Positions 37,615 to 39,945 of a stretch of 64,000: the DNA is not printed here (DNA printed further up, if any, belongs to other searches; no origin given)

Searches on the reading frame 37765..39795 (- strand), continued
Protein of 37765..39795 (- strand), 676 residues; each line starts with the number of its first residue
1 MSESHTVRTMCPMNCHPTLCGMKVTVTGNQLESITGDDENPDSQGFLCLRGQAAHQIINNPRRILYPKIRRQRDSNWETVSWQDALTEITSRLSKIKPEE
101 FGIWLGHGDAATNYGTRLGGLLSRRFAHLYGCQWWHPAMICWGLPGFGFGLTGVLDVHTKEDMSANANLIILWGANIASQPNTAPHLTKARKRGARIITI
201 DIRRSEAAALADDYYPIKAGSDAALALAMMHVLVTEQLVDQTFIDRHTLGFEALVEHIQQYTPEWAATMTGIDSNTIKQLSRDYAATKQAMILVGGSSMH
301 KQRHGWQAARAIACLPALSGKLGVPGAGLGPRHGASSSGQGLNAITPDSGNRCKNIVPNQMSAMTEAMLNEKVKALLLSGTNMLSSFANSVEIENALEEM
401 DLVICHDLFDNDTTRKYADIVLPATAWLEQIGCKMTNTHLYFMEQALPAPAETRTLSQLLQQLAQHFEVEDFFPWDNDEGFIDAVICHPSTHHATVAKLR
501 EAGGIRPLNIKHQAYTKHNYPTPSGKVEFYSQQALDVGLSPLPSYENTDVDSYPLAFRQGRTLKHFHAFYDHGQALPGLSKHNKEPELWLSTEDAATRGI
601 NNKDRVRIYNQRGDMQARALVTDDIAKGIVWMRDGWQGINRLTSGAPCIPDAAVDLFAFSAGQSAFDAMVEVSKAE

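Call 30: search_solved_structures(query=window:37765-39795:-, max_evalue=1e-45, show_alignments=3)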
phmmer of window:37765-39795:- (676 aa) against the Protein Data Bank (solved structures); distinct sequences matched with E-value up to 1e-45: 6.
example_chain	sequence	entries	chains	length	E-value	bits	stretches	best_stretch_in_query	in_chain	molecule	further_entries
7qv7_S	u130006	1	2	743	1.9e-60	208.3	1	6-651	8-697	Hydrogen dependent carbon dioxide reductase subunit FdhF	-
9t1s_L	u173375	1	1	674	3.6e-53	184.2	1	6-633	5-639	formate dehydrogenase (coenzyme F420)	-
1aa6_A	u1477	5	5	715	3.3e-52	181.1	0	9-337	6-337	FORMATE DEHYDROGENASE H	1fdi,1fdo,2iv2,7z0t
2vpw_A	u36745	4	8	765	2.2e-49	171.8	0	19-326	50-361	THIOSULFATE REDUCTASE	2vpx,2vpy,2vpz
7bkb_D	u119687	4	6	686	1.4e-48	169.1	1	7-644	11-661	Formate dehydrogenase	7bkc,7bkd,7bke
2e7z_A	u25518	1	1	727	3.8e-46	161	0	5-327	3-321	Acetylene hydratase Ahy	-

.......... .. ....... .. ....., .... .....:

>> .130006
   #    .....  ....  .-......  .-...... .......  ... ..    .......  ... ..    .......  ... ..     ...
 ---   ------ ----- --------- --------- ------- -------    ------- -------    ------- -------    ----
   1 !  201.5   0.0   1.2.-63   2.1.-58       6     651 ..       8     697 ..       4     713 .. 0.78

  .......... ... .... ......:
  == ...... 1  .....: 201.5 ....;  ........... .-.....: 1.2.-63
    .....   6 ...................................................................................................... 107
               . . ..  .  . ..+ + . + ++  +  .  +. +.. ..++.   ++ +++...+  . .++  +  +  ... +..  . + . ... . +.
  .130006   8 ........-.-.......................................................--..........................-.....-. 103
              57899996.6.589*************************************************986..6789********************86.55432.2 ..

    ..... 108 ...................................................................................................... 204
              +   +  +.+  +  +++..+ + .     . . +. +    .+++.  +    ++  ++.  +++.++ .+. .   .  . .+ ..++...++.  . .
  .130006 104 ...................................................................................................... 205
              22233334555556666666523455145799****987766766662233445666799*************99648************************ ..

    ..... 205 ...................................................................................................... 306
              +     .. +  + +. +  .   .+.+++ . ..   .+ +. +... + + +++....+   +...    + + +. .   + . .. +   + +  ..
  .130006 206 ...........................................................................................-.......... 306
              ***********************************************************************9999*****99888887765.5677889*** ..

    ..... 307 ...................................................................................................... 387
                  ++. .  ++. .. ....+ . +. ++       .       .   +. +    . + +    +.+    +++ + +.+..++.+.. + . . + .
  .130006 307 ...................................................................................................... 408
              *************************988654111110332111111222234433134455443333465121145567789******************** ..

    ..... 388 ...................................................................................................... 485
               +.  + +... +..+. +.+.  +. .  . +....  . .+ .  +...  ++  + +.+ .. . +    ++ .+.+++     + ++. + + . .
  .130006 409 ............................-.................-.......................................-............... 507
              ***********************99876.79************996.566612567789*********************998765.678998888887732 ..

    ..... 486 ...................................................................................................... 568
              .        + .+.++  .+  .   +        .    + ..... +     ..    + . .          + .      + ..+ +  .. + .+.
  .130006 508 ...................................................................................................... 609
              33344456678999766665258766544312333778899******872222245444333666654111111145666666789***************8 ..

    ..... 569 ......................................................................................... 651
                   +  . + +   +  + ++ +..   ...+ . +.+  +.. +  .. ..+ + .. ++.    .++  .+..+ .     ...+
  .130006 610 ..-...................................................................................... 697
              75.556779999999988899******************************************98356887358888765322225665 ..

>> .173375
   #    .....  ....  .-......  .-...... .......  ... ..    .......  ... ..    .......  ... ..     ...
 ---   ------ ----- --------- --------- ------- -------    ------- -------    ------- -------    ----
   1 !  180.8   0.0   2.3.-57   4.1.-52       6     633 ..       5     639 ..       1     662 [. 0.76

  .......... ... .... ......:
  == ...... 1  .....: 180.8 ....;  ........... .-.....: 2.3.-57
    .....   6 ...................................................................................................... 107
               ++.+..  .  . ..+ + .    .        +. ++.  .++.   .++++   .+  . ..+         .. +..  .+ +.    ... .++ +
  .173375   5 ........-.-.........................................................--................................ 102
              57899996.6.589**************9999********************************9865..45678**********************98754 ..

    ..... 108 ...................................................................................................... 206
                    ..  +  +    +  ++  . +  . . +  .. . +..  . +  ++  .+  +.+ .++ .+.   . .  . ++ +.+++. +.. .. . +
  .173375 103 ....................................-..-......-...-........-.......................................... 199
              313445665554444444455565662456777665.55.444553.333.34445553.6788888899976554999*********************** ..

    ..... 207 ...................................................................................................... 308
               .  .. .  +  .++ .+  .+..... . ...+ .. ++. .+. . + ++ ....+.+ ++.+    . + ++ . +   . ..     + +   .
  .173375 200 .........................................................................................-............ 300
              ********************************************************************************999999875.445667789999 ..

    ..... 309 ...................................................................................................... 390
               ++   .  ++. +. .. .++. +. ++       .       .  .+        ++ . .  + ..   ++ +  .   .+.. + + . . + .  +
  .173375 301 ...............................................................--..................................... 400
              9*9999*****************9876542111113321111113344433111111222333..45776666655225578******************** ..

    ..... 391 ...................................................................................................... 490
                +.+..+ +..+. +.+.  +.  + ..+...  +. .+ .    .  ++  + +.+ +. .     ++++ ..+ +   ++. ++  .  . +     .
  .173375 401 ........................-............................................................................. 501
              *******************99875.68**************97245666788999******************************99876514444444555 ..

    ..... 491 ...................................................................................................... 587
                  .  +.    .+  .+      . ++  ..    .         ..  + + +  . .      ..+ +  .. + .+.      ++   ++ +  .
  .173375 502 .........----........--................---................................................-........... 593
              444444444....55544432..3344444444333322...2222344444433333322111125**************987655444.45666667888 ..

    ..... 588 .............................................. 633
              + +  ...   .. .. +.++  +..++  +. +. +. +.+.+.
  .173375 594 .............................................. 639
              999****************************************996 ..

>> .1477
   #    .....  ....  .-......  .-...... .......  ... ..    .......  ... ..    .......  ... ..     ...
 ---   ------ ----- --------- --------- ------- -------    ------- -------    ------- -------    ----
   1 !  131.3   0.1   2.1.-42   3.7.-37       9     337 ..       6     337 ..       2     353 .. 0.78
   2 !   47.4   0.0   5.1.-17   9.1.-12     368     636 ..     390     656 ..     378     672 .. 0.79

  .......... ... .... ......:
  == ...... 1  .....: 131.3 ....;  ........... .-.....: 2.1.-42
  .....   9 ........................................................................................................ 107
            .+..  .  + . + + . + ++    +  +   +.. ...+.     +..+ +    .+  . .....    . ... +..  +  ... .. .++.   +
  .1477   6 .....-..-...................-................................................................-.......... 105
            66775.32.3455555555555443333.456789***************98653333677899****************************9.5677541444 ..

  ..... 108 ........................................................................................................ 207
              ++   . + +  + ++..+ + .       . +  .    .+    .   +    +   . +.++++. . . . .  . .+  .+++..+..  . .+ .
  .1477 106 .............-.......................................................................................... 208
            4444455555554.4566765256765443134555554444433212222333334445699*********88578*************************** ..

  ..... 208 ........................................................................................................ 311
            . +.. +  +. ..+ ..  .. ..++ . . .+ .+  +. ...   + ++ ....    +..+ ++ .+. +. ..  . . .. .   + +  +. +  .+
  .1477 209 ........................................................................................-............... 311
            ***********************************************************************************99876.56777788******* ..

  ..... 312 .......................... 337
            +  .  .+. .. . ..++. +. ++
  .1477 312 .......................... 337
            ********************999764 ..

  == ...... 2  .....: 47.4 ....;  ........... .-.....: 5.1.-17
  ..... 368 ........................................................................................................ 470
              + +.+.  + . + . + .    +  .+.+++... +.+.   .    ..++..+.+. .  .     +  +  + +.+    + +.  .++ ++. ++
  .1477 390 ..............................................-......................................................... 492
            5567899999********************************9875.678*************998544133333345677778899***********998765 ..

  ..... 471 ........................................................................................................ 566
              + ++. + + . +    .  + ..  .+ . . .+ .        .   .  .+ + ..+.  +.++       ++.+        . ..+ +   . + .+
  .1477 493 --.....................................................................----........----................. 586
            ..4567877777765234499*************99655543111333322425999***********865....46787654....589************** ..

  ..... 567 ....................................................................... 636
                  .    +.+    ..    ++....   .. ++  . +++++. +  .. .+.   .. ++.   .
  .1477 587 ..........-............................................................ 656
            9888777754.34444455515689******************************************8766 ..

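Call 35: find_encoding_contigs(protein=P0021, flank=8000, max_places=2)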
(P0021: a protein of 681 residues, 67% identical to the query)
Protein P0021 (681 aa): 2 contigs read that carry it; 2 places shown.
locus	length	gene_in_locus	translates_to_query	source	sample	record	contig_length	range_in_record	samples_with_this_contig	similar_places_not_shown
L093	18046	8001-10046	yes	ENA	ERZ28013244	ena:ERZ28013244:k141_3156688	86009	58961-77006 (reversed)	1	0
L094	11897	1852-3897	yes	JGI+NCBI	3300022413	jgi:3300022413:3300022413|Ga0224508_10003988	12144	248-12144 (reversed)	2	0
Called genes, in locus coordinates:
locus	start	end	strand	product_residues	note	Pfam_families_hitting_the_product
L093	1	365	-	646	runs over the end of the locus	PF00724:Oxidored_FMN, PF00070:Pyr_redox (faint), PF00890:FAD_binding_2 (faint), PF01266:DAO (faint), PF03486:HI0933_like (faint), PF07992:Pyr_redox_2, PF13450:NAD_binding_8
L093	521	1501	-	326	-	PF08450:SGL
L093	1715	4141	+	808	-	PF01266:DAO, PF16350:FAO_M, PF01571:GCV_T, PF08669:GCV_T_C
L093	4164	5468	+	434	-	PF00070:Pyr_redox (faint), PF01266:DAO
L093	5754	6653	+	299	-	PF12228:DUF3604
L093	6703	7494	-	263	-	PF00106:adh_short, PF08659:KR, PF13561:adh_short_C2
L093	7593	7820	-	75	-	-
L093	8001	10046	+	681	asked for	PF04879:Molybdop_Fe4S4, PF00384:Molybdopterin, PF01568:Molydop_binding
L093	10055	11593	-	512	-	PF06609:TRI12 (faint), PF07690:MFS_1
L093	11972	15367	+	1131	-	PF00536:SAM_1, PF07647:SAM_2, PF13424:TPR_12 (faint), PF00211:Guanylate_cyc, PF13191:AAA_16, PF13401:AAA_22 (weak)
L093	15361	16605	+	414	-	PF02624:YcaO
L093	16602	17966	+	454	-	PF07812:TfuA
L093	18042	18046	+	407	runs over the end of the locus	-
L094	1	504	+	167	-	?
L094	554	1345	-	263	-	PF00106:adh_short, PF08659:KR, PF13561:adh_short_C2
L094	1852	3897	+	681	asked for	PF04879:Molybdop_Fe4S4, PF00384:Molybdopterin, PF01568:Molydop_binding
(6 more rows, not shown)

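Call 61: predict_structure(alignment_id=A1)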
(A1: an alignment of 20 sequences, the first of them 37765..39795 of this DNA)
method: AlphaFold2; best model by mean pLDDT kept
length: 676 residues; sequences in the alignment: 20
mean_pLDDT: 67.9   pTM: 0.57
mean pLDDT of the five models: 67.9, 66.6, 65.8, 60.6, 60.5
residues with pLDDT >= 90: 135; 70-90: 231; 50-70: 138; < 50: 172
segments of 3 or more residues with pLDDT < 50: 11-19, 45-51, 107-116, 138-158, 177-181, 246-249, 300-305, 331-343, 509-549, 560-583, 634-637, 644-666
pLDDT, mean of each block of 10 residues (from residue 1): 72 42 80 73 46 63 90 89 96 95 66 51 85 67 39 37 75 60 68 89 69 83 84 91 58 76 93 95 91 61 52 69 62 35 55 71 75 89 60 84 89 88 84 64 82 90 93 87 73 79 65 26 25 31 36 68 26 25 63 92 90 82 78 54 40 25 47 86
secondary structure, 60 per line:
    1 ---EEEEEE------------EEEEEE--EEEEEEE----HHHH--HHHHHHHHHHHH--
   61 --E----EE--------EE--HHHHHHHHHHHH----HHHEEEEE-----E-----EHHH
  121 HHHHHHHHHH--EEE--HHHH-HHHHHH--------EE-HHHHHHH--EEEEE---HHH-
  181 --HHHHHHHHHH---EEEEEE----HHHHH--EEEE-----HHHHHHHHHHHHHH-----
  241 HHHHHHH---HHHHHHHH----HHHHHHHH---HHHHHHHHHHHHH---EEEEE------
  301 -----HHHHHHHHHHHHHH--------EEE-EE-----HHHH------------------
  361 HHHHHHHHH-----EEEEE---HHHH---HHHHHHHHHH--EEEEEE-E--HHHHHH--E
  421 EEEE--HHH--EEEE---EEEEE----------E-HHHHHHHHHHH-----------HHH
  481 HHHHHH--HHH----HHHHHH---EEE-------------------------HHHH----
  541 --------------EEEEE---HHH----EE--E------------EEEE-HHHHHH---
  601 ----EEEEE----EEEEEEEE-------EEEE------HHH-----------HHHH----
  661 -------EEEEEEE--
elements in order (helices of 4 or more, strands of 3 or more residues): E4-9 E22-27 E30-36 H41-44 H47-58 H82-93 E101-105 H118-130 E133-135 H138-141 H143-148 H160-166 E169-173 H183-192 E196-201 H206-210 E213-216 H222-235 H241-247 H251-258 H263-270 H274-286 E290-294 H306-319 E328-330 H339-342 H361-369 E375-379 H383-386 H390-399 E402-407 H412-417 E420-424 E432-435 E439-443 H456-466 H478-486 H496-501 E505-507 H533-536 E555-559 E587-590 H592-597 E605-609 E614-621 E629-632 H653-656 E668-674
